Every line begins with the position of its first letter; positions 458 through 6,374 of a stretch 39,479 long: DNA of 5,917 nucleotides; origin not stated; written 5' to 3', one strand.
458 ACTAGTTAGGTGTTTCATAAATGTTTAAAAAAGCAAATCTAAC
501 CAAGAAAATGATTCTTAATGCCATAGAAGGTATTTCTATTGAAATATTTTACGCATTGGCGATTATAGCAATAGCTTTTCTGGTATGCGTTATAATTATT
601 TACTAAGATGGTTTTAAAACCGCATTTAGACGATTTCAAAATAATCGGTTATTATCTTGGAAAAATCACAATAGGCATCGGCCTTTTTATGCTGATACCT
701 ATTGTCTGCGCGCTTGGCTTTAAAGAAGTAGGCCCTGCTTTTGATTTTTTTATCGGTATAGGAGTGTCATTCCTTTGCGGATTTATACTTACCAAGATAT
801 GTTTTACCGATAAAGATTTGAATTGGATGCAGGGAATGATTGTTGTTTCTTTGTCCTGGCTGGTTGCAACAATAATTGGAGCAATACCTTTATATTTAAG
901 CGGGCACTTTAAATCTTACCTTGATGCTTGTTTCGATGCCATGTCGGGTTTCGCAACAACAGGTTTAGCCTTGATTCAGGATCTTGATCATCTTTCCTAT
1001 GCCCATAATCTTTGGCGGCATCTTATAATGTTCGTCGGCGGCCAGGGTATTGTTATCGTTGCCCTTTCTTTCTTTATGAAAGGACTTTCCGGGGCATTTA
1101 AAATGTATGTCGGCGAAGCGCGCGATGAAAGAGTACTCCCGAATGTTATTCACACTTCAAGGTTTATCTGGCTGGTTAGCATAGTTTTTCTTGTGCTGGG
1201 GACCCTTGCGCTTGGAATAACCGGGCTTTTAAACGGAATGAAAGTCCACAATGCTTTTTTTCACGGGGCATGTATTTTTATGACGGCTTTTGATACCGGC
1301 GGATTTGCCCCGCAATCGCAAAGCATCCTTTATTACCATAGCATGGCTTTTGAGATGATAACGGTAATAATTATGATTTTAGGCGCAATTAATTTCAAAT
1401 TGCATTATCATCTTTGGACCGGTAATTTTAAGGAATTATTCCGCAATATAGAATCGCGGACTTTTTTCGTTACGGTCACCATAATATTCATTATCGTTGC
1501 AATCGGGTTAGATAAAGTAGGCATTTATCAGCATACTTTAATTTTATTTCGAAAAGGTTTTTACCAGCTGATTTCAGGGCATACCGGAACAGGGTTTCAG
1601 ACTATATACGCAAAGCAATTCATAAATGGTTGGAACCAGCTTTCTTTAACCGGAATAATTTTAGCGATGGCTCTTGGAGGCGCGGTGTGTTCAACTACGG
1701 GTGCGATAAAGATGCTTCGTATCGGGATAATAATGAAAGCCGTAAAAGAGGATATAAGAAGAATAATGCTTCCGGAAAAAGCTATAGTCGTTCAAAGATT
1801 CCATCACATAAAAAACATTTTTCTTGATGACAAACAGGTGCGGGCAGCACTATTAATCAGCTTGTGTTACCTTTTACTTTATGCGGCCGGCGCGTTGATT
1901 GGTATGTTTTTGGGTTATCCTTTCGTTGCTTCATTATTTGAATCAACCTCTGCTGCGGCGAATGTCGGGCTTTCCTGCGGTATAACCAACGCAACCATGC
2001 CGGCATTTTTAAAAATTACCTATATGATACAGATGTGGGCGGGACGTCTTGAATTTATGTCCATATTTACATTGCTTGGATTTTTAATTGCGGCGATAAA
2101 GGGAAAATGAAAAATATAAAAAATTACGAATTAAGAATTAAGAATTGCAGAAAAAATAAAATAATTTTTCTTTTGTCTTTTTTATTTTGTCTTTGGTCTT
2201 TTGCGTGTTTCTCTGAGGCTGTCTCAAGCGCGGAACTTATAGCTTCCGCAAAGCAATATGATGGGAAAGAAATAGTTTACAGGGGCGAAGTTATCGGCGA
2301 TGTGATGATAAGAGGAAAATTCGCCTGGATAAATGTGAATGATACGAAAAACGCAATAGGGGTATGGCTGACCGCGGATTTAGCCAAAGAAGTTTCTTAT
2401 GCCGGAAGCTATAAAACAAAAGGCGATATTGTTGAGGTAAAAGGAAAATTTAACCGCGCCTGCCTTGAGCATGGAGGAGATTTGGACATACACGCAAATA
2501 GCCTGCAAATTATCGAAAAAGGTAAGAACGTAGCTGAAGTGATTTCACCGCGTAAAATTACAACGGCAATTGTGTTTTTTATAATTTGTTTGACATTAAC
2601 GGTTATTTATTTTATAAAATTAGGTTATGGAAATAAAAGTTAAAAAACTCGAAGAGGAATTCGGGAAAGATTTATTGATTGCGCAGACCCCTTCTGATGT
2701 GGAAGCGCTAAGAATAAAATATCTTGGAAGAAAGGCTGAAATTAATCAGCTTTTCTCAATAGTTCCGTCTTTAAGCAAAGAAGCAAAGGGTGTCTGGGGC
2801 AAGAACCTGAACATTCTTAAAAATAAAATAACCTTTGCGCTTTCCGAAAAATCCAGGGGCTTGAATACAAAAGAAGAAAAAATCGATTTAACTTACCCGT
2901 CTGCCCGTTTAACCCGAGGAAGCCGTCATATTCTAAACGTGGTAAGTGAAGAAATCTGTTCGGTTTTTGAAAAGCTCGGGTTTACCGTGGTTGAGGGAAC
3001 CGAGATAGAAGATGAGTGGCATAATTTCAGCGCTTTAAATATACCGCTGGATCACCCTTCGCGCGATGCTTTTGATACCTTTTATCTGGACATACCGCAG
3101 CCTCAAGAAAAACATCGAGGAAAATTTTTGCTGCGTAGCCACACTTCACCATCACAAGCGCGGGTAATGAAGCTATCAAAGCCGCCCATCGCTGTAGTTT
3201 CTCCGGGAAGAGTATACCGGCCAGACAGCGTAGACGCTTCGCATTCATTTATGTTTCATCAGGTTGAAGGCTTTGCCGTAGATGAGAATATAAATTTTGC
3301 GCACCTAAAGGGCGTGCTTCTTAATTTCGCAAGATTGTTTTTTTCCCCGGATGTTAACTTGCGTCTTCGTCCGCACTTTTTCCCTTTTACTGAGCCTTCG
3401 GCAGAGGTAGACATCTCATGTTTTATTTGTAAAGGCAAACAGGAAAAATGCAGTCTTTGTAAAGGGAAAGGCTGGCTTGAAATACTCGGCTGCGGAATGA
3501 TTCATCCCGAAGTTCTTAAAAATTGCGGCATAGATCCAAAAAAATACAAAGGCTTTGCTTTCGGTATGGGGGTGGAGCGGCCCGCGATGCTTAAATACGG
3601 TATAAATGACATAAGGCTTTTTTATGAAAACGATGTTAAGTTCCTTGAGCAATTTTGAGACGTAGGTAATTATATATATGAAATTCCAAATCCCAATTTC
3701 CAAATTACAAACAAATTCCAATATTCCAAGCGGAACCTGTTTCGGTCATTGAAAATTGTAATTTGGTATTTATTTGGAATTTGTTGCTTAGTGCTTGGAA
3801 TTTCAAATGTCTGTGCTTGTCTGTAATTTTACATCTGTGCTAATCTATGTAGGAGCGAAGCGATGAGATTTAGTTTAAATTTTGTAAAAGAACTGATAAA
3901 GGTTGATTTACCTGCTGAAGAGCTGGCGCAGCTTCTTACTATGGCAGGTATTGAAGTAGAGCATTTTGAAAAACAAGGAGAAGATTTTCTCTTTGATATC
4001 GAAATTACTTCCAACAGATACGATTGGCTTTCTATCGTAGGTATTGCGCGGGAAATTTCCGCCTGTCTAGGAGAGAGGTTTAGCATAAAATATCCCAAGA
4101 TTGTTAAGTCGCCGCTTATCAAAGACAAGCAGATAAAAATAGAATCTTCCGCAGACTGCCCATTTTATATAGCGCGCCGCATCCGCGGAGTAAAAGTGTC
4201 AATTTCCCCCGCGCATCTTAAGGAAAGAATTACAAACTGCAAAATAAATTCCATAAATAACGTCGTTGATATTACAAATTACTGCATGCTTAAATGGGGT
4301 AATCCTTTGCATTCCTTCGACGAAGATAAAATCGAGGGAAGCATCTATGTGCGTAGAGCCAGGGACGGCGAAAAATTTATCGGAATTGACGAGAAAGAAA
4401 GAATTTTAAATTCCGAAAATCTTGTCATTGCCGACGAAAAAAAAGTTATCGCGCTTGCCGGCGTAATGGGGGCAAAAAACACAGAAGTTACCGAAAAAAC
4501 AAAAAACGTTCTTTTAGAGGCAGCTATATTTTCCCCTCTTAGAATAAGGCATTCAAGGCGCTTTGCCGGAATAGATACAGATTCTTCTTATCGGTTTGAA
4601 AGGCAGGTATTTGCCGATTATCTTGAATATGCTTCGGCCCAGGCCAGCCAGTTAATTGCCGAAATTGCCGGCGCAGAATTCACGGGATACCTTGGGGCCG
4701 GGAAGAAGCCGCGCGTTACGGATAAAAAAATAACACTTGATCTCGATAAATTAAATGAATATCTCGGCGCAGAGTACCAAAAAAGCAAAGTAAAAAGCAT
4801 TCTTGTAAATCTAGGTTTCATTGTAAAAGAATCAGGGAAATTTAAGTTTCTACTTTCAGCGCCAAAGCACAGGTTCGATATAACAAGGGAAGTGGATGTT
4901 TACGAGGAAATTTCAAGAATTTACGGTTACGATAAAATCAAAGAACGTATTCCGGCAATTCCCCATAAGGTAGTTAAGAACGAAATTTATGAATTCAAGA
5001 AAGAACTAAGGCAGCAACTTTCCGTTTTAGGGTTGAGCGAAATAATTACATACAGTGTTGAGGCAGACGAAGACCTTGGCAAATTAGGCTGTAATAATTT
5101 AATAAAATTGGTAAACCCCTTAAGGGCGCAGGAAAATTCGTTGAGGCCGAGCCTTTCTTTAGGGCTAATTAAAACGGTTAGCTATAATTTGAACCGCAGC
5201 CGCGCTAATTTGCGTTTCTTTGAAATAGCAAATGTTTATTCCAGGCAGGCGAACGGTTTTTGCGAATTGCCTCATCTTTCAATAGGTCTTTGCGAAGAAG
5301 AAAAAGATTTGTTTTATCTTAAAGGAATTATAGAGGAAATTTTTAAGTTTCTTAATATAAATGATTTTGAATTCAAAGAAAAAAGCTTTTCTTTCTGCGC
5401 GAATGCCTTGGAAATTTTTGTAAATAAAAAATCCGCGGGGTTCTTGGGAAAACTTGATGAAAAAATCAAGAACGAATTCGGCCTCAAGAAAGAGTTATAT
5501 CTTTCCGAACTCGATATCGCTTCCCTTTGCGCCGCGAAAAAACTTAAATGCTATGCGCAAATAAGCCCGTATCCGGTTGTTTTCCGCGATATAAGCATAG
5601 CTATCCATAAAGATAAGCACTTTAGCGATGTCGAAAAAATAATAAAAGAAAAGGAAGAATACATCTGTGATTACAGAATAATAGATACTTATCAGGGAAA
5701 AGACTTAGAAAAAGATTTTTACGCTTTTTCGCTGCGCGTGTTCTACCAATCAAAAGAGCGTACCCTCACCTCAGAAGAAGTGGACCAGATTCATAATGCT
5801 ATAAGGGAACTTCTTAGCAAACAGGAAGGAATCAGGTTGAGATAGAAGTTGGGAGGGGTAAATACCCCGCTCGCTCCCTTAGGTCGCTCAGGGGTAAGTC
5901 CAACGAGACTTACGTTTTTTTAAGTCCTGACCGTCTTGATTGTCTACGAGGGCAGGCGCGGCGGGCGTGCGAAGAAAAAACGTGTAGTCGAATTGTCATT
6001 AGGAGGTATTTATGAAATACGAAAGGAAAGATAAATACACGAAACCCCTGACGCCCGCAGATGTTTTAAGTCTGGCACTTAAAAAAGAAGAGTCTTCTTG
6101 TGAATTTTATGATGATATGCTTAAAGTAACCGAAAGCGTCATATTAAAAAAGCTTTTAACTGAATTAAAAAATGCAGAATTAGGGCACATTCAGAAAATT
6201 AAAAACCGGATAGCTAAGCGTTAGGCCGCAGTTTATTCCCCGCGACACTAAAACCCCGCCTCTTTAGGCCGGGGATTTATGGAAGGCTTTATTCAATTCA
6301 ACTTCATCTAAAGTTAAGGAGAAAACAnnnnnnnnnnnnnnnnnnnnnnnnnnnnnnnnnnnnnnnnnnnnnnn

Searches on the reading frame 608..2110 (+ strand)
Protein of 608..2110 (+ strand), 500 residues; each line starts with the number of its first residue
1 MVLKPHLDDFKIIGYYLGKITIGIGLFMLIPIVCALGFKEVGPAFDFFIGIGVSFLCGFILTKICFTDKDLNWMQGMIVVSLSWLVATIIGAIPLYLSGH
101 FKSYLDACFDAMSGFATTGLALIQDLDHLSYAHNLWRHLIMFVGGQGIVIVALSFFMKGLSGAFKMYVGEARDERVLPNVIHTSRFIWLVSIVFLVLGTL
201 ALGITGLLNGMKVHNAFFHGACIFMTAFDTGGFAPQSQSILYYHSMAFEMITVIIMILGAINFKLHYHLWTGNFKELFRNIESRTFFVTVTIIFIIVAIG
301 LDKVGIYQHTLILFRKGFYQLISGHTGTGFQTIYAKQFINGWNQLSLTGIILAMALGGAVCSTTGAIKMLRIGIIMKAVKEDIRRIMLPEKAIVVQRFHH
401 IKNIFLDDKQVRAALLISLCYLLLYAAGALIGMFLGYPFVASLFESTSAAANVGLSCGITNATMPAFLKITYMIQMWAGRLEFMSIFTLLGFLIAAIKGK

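Call 5: search_protein_families(library=pfam, proteins=[window:608-2110:+], max_evalue=0.01)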
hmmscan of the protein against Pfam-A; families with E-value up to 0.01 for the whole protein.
window:608-2110:+ (500 aa): 1 family
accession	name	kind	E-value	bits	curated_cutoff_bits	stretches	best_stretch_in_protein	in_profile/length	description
PF02386.22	TrkH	-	1.6e-42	146.1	27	1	69-488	28-488/502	Cation transport protein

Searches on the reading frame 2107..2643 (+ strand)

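Call 5: search_protein_families(library=pfam, proteins=[window:2107-2643:+], max_evalue=0.01)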
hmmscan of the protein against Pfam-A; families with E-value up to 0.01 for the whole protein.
window:2107-2643:+ (178 aa): 1 family
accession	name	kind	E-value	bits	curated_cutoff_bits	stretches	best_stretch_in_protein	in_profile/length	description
PF13567.11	DUF4131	-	0.0072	16.5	31.6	0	15-115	28-130/165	Domain of unknown function (DUF4131)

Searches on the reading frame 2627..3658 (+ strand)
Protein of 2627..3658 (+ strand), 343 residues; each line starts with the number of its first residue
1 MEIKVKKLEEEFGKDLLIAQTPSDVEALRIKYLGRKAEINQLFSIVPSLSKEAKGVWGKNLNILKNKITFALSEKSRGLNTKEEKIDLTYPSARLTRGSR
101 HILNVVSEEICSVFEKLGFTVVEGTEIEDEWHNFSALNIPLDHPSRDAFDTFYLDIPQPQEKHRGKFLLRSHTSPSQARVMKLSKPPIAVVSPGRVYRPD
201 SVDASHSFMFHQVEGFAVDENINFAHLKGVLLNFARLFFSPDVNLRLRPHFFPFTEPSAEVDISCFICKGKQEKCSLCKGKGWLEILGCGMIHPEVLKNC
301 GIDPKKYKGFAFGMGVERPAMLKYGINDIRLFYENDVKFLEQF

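Call 5: search_protein_families(library=pfam, proteins=[window:2627-3658:+], max_evalue=0.01)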
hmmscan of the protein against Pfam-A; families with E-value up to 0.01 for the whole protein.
window:2627-3658:+ (343 aa): 2 families
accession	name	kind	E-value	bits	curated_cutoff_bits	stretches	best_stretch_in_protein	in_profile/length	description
PF01409.25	tRNA-synt_2d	-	6e-99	330.9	19.8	1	85-343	1-246/246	tRNA synthetases class II core domain (F)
PF02912.23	Phe_tRNA-synt_N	-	3.8e-12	46.4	22.3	1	21-85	2-66/69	Aminoacyl tRNA synthetase class II, N-terminal domain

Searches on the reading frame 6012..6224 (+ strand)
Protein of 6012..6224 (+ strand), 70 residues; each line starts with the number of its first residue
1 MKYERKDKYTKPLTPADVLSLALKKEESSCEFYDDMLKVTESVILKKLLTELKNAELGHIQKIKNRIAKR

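Call 5: search_protein_families(library=pfam, proteins=[window:6012-6224:+], max_evalue=0.01)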
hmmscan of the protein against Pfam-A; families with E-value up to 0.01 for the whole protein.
window:6012-6224:+ (70 aa): 1 family
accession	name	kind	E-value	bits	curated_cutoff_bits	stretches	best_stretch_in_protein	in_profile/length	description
PF02915.23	Rubrerythrin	-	0.0032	18.3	22.8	1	17-69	1-55/137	Rubrerythrin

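Call 10: search_protein_families(library=ncbifam, proteins=[window:6012-6224:+], max_evalue=0.001)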
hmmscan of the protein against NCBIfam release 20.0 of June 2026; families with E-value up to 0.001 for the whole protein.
window:6012-6224:+ (70 aa): 0 families
